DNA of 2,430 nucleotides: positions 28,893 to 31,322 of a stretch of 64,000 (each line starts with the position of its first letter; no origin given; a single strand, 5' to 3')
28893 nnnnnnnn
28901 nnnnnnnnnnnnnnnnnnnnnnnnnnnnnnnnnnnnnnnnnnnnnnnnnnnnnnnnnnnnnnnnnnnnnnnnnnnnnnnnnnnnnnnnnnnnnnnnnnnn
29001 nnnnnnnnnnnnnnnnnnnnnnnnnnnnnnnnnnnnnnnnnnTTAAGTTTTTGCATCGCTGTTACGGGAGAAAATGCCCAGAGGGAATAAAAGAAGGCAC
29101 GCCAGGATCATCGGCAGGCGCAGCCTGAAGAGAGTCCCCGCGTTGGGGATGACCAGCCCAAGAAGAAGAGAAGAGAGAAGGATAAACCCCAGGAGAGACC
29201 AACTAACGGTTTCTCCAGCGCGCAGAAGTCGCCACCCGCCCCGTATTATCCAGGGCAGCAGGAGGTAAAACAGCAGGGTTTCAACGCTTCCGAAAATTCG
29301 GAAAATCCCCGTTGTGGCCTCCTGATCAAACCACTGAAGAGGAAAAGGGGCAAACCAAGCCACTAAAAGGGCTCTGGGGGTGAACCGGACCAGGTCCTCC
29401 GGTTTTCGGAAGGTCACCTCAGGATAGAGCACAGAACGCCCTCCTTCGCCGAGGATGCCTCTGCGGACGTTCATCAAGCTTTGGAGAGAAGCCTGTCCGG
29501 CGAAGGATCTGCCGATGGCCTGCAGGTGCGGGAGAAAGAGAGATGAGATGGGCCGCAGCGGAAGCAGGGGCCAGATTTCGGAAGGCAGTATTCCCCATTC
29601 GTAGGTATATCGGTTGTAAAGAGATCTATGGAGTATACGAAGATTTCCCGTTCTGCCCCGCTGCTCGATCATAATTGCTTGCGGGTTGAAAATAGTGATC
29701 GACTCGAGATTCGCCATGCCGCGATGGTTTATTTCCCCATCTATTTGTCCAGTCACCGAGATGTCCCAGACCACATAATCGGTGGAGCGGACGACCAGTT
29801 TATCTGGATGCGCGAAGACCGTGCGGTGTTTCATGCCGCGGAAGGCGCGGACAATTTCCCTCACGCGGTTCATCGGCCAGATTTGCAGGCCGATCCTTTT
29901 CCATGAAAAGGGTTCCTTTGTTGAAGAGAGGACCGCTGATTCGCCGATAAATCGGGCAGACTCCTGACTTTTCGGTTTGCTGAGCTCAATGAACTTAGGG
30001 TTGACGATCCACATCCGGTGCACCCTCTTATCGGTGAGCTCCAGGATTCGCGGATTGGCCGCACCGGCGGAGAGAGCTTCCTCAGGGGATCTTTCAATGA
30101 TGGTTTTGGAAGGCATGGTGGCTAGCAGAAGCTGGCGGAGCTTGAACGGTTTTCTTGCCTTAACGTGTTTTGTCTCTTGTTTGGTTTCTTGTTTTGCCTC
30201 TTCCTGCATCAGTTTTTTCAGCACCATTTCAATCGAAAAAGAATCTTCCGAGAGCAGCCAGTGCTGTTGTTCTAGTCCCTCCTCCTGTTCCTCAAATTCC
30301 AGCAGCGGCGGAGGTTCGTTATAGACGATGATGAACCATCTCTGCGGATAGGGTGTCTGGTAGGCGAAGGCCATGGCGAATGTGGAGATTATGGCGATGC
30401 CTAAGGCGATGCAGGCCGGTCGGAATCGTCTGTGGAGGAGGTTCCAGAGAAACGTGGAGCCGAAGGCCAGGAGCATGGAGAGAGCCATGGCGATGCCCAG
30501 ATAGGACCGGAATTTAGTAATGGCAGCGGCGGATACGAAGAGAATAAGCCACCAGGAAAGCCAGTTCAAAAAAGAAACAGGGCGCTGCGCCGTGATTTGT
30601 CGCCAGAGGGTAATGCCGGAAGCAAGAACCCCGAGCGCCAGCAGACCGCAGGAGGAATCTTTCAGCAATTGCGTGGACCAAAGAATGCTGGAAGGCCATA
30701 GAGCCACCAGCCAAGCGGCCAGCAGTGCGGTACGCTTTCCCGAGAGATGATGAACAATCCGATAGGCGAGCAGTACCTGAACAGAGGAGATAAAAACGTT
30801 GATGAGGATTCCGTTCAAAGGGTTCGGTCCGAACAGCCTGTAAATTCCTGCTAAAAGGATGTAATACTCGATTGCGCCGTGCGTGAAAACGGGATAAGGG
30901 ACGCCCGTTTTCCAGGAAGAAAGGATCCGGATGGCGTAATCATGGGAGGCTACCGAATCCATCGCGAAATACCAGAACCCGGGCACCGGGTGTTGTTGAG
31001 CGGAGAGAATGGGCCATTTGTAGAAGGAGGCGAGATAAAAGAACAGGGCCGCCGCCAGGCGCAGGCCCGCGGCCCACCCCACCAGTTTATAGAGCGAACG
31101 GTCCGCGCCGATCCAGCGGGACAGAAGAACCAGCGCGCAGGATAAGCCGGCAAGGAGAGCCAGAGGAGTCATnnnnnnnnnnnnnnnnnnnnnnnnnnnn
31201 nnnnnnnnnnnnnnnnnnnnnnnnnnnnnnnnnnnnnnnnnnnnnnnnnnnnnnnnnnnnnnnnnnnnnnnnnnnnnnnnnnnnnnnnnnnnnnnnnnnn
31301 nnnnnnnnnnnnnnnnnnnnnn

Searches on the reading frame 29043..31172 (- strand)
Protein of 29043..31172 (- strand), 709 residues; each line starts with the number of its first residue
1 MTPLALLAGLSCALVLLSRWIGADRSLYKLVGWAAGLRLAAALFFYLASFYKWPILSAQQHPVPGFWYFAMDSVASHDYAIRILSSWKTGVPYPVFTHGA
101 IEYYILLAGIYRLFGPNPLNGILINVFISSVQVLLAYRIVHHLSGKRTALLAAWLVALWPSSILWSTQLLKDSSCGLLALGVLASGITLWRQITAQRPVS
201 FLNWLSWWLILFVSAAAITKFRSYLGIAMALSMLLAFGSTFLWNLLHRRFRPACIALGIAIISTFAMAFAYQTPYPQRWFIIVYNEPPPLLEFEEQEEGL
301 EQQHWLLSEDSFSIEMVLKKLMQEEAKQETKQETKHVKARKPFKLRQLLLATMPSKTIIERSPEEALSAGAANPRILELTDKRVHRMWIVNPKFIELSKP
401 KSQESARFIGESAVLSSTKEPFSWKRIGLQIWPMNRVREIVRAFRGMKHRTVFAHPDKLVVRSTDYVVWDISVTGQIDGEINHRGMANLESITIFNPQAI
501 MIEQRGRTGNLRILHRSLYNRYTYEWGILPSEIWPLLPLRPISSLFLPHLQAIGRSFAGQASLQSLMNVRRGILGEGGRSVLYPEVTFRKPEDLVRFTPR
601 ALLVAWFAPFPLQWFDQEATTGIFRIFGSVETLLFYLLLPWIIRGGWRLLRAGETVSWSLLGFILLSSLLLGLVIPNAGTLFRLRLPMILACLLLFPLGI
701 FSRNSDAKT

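Call 9: search_protein_families(library=pfam, proteins=[window:29043-31172:-], max_evalue=0.001)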
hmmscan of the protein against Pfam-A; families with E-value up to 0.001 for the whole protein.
window:29043-31172:- (709 aa): 1 family
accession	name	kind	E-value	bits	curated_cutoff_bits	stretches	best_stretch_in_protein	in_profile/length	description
PF13231.12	PMT_2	-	0.00071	20.3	26.1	1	106-265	9-157/160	Dolichyl-phosphate-mannose-protein mannosyltransferase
